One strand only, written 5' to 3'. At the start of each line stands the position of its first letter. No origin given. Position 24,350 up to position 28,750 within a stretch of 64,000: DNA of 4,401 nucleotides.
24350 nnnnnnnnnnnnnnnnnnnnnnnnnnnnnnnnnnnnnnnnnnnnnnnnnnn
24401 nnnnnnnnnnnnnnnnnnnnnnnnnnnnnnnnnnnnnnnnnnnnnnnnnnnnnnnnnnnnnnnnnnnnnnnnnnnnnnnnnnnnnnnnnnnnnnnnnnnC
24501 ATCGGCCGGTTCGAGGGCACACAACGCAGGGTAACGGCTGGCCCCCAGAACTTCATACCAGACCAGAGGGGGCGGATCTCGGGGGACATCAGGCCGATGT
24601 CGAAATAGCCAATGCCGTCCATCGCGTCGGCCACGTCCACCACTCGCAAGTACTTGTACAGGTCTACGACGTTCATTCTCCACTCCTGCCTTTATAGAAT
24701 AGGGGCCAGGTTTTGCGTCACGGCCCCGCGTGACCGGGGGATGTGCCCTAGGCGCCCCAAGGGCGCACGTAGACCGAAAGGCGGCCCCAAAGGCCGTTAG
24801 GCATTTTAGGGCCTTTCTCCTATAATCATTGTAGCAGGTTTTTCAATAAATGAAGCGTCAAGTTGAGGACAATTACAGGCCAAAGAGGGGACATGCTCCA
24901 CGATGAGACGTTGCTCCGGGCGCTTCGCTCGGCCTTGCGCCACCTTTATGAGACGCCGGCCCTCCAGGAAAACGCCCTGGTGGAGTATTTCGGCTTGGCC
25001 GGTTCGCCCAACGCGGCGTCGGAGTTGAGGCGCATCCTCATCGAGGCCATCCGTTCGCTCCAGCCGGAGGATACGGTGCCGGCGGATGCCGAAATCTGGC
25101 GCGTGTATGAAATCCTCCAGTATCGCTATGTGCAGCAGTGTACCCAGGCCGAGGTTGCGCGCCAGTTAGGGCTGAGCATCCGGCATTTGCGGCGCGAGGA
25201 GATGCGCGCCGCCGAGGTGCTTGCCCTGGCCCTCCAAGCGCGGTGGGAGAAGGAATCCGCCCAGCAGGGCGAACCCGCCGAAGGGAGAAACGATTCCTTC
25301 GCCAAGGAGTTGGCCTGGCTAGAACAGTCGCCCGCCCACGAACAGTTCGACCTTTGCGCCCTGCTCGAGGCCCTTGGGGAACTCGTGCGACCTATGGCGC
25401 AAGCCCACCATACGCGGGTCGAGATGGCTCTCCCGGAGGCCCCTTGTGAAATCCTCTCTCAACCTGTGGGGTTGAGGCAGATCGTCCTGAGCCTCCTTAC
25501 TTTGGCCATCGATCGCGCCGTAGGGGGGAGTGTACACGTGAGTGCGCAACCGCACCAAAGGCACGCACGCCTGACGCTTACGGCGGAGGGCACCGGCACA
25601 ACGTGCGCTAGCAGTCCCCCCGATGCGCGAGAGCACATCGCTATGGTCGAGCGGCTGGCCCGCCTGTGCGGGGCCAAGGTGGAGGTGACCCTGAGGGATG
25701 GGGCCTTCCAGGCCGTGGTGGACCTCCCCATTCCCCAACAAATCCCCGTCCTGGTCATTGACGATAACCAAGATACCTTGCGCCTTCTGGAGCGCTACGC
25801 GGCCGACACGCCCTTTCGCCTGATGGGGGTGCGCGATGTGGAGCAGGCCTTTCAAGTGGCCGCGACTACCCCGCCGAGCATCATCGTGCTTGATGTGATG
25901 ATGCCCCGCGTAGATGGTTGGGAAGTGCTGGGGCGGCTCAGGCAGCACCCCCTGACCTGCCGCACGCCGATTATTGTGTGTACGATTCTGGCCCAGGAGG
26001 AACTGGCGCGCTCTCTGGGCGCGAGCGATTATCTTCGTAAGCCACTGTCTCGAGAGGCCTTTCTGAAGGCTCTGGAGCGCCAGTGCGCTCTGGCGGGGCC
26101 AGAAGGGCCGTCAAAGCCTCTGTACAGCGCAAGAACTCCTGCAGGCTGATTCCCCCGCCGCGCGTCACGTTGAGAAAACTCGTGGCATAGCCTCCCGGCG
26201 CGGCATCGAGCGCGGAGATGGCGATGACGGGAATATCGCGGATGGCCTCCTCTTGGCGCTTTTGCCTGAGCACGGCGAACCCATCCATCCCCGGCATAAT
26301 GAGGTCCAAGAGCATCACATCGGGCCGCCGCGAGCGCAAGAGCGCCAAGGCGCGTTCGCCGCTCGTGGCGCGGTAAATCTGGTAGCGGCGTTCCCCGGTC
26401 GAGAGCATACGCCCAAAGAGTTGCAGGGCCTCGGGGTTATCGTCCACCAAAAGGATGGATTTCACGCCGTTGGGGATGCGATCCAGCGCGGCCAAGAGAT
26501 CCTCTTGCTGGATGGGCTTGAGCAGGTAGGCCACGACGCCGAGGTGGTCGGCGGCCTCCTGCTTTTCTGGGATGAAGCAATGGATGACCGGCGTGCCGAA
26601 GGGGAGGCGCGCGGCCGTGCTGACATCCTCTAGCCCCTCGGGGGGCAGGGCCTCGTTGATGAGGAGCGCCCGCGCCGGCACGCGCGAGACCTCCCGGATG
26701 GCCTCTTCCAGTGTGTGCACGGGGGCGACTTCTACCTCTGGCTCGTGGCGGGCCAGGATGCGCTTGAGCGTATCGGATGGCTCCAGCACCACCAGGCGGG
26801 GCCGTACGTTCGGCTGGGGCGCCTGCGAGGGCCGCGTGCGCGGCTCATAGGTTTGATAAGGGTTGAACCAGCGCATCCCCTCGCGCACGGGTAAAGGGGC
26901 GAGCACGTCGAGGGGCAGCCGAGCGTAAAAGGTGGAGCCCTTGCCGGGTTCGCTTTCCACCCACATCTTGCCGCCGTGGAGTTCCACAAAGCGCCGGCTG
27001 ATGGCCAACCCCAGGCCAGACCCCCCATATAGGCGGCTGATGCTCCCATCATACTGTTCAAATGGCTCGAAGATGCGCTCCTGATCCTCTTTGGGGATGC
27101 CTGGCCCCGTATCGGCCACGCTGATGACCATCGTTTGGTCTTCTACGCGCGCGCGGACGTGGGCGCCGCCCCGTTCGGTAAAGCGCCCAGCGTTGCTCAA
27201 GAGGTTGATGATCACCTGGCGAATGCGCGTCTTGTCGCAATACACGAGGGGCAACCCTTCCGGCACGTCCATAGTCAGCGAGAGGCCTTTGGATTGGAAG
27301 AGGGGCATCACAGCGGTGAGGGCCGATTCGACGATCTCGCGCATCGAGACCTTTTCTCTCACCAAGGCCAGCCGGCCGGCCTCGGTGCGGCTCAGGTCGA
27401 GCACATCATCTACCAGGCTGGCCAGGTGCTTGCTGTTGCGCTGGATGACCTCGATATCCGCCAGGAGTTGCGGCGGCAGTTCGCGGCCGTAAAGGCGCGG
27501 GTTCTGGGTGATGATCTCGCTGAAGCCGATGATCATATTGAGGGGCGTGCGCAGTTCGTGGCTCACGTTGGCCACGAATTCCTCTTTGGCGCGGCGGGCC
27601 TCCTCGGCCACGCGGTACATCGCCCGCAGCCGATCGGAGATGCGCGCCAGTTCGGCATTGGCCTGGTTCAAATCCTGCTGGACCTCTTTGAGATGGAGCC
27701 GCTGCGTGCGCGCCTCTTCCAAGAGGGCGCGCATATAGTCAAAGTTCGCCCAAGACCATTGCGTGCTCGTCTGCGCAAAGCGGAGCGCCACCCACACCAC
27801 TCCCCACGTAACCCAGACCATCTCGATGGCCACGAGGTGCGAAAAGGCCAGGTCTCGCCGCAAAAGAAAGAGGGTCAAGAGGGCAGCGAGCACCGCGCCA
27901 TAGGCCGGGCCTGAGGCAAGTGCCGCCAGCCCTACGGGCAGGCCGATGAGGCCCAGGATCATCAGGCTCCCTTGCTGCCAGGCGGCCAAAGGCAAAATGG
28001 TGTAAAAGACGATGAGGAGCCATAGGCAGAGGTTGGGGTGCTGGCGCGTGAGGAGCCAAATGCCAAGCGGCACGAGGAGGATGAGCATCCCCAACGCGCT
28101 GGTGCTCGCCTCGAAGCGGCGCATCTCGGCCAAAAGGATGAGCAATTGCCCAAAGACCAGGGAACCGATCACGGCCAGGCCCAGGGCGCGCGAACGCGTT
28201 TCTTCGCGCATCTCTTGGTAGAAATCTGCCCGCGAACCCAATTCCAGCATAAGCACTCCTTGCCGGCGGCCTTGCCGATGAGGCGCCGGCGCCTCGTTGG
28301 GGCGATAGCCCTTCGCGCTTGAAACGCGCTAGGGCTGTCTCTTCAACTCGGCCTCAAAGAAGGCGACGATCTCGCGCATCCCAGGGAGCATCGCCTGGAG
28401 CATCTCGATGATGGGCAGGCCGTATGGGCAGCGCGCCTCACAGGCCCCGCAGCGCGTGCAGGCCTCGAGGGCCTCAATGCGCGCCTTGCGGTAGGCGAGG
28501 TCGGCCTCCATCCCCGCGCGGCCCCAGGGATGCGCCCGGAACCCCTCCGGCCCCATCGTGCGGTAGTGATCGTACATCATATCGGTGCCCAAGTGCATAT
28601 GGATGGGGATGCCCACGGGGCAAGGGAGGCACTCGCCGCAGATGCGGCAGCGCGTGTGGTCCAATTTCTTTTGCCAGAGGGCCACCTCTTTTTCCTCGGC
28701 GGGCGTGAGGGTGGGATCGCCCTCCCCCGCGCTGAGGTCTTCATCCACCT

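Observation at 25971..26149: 179-bp convergent overlap between the regulator gene and the hybrid histidine kinase gene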

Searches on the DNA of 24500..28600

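Call 53: search_rna_families(source=window, start=24500, end=28600, threshold=evalue, max_evalue=1)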
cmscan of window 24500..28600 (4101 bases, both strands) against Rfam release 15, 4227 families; matches with E-value up to 1: 1.
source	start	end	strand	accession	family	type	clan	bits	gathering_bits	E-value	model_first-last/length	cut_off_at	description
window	24699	24758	+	RF03090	lysM-Actino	Cis-reg;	-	16.9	153.8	0.54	1-215/215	no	lysM-Actino RNA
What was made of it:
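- No Rfam match reaches gathering; the only sub-threshold match (RF03090, 24699-24758, 16.9 bits against a gathering score of 153.8) lies outside the overlap (call 53).
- Tried and rejected: Rfam gives one sub-threshold match (RF03090, 24699-24758, 16.9 bits against a gathering score of 153.8), outside the overlap (call 53).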
